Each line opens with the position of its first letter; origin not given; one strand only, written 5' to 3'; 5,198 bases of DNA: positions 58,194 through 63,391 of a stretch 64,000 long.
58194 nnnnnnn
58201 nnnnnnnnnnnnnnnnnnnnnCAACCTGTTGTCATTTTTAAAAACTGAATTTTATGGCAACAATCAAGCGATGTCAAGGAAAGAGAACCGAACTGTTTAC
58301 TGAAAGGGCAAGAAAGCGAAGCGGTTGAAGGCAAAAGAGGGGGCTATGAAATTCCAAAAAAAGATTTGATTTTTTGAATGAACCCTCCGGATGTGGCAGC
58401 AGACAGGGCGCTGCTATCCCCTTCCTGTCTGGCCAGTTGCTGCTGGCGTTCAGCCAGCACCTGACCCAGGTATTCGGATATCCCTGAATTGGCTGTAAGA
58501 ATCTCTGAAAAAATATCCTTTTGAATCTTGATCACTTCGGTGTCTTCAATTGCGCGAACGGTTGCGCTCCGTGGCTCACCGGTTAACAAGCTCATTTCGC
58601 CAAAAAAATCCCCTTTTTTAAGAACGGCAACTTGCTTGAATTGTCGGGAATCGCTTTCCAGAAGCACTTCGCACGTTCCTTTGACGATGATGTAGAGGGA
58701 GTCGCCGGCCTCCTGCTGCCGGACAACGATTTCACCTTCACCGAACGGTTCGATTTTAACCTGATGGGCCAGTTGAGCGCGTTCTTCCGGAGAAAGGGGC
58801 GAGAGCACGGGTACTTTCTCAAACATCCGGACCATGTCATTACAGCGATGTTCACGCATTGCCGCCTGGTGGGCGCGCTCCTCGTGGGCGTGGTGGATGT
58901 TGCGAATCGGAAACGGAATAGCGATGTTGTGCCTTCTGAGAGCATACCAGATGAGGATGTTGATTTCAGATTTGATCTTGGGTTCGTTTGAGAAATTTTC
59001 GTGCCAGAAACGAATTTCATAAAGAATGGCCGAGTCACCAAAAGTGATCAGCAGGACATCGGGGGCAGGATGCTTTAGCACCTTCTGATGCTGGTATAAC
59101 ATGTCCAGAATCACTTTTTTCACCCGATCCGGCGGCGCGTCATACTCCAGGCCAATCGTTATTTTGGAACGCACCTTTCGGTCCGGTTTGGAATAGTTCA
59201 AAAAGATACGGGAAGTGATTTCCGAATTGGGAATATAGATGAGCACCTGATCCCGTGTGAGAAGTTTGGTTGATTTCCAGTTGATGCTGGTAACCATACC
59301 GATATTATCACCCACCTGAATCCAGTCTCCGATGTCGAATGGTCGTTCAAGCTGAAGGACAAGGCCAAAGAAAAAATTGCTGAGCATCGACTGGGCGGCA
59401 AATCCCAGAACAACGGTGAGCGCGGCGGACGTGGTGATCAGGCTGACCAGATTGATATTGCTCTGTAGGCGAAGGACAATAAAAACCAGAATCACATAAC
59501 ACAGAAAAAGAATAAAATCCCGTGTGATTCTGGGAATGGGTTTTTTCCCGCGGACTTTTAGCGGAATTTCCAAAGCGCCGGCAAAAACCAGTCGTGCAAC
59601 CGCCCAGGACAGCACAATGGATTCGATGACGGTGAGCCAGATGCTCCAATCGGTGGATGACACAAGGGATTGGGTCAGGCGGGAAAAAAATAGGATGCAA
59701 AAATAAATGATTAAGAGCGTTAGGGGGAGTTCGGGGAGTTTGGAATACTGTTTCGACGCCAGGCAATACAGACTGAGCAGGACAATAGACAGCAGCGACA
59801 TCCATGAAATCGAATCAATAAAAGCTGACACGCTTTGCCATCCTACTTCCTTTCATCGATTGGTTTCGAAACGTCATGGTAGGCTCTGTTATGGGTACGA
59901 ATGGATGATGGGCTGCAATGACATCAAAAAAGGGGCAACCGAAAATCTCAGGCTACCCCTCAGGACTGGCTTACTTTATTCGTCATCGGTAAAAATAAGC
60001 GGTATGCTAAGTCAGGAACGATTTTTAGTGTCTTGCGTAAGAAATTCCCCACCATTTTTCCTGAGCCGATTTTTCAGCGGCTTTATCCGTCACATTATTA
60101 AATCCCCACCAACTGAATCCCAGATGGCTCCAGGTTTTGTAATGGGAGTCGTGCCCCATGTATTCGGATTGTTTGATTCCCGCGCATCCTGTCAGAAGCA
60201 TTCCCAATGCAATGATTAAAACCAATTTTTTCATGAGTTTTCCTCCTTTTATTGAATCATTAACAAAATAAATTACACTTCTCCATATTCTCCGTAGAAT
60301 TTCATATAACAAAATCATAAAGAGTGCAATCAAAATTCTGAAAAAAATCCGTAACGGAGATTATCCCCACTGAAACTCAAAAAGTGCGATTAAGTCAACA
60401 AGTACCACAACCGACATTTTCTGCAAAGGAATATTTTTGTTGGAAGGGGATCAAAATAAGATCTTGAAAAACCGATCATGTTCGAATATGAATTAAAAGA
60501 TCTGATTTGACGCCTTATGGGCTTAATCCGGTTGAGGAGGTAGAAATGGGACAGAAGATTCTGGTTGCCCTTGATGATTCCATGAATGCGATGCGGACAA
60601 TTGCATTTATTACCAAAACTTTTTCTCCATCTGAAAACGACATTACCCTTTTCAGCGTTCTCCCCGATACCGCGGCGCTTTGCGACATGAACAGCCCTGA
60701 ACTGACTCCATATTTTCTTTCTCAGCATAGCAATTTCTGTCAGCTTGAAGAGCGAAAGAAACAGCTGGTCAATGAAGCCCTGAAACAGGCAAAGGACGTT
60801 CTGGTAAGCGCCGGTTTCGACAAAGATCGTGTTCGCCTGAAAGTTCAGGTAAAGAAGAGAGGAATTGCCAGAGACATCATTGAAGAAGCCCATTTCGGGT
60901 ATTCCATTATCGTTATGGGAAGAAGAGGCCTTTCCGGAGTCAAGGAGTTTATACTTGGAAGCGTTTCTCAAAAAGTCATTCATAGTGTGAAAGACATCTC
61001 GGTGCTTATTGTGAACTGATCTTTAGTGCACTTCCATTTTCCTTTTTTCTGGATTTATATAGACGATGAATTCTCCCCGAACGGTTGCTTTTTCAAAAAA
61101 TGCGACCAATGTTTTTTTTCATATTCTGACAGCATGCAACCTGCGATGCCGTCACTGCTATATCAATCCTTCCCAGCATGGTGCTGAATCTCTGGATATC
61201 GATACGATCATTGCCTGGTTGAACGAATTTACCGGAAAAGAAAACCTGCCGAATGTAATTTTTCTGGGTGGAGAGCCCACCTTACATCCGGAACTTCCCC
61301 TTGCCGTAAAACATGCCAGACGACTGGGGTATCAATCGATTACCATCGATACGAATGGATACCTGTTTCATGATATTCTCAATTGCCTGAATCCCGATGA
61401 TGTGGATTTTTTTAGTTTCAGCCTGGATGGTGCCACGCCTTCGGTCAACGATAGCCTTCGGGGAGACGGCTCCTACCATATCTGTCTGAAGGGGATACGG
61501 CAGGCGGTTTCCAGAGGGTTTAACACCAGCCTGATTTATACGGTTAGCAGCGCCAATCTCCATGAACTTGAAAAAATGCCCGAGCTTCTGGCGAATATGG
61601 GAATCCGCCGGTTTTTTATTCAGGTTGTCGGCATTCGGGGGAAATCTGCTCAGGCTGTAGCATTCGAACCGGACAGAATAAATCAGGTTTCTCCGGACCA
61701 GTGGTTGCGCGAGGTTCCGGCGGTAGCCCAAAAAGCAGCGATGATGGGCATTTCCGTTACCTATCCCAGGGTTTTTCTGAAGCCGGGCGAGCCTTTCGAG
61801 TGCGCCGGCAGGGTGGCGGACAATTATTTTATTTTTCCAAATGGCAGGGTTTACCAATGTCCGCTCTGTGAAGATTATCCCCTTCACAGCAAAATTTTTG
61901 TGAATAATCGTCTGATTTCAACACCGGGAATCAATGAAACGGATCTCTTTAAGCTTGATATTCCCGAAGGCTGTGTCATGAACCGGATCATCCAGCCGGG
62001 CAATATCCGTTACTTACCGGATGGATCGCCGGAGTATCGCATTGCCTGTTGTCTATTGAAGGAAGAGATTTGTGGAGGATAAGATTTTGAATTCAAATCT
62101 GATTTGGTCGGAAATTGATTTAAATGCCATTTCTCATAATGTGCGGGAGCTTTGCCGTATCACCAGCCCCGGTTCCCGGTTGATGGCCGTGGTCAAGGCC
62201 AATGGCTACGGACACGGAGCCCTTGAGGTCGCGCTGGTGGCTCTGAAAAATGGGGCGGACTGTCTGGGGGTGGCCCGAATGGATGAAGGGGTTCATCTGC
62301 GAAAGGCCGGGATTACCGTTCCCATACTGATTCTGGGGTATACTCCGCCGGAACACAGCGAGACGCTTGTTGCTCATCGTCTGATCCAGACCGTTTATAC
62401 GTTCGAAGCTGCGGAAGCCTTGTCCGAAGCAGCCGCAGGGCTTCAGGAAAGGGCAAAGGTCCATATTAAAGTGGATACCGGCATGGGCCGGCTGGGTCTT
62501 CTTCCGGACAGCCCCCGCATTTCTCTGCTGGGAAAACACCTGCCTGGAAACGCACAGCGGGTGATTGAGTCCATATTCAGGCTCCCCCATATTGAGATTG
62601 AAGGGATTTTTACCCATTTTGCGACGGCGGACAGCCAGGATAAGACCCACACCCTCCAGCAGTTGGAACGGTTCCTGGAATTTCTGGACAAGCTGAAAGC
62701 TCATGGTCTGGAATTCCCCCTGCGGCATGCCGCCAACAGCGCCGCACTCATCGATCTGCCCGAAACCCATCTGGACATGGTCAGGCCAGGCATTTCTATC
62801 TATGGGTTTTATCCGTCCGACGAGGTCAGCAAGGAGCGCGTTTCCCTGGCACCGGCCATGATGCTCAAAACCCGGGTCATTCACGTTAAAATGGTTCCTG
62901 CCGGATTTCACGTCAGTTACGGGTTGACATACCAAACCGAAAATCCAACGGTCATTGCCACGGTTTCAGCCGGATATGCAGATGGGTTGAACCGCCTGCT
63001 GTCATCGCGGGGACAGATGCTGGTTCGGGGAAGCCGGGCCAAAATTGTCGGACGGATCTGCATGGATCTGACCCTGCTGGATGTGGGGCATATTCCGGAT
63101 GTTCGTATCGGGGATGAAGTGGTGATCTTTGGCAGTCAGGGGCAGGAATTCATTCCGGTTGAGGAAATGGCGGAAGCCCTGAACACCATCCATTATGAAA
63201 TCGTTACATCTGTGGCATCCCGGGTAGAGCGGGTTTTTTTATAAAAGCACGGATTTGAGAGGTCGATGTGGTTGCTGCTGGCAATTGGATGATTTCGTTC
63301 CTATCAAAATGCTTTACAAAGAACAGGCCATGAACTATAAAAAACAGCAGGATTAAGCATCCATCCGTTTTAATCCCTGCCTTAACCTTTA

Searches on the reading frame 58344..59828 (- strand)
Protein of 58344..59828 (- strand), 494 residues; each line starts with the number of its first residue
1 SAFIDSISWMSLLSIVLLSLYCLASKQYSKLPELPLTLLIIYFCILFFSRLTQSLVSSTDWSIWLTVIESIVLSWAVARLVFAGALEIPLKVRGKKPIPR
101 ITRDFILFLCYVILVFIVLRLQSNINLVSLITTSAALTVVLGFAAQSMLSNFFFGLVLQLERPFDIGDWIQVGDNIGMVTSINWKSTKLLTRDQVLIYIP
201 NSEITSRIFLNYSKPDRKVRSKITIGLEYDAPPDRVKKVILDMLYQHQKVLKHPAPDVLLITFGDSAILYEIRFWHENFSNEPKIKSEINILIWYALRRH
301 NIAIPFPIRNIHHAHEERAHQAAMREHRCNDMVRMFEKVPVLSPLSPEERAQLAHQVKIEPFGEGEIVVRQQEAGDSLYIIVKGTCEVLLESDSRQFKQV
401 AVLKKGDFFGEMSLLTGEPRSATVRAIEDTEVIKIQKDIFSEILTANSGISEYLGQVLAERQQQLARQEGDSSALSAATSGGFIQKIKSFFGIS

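Call 11: search_protein_families(library=pfam, proteins=[window:58344-59828:-], max_evalue=0.00001)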
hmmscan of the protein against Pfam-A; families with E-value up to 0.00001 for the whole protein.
window:58344-59828:- (494 aa): 3 families
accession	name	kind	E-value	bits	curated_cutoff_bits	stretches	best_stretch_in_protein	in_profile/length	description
PF00027.35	cNMP_binding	-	8e-24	83.9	27.5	1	361-446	3-88/89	Cyclic nucleotide-binding domain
PF00924.24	MS_channel_2nd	-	1.9e-19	69.9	20.2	1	148-214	2-68/68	Mechanosensitive ion channel, beta-domain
PF21082.3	MS_channel_3rd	-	5.9e-17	62.3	21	1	222-304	2-88/88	Mechanosensitive ion channel MscS, C-terminal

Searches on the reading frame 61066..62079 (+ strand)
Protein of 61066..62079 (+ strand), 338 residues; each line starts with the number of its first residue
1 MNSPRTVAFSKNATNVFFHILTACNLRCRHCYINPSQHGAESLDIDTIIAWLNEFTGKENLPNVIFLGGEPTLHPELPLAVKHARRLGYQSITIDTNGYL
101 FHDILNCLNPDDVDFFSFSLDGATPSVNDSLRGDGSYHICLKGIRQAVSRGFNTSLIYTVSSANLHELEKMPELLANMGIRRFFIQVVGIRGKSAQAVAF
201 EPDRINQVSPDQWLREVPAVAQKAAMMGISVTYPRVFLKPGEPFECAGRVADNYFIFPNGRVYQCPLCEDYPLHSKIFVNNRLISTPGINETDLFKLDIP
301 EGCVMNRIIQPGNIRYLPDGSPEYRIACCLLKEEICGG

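Call 34: search_protein_families(library=pfam, proteins=[window:61066-62079:+], max_evalue=0.00001)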
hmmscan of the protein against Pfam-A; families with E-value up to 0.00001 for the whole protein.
window:61066-62079:+ (338 aa): 1 family
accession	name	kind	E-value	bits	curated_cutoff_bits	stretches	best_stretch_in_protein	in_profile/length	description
PF04055.27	Radical_SAM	-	6.1e-22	79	29.5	1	22-174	5-165/166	Radical SAM superfamily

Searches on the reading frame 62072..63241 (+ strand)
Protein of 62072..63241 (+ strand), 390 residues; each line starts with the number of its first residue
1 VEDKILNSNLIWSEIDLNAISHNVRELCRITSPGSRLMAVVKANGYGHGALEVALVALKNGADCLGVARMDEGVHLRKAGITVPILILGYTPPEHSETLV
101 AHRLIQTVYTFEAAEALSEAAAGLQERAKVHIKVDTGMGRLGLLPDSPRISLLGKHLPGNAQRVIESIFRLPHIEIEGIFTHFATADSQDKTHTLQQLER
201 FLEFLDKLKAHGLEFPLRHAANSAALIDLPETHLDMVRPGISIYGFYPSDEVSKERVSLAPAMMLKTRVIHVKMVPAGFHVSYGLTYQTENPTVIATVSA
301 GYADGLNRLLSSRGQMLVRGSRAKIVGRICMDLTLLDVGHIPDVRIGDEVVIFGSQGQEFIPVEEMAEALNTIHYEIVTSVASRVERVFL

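Call 34: search_protein_families(library=pfam, proteins=[window:62072-63241:+], max_evalue=0.00001)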
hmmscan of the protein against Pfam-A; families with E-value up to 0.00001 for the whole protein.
window:62072-63241:+ (390 aa): 2 families
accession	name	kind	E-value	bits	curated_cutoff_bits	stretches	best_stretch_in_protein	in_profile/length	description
PF01168.26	Ala_racemase_N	-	3.1e-75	253.1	24.1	1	15-248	1-220/220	Alanine racemase, N-terminal domain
PF00842.27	Ala_racemase_C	-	5.7e-47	158.9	25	1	262-388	1-126/127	Alanine racemase, C-terminal domain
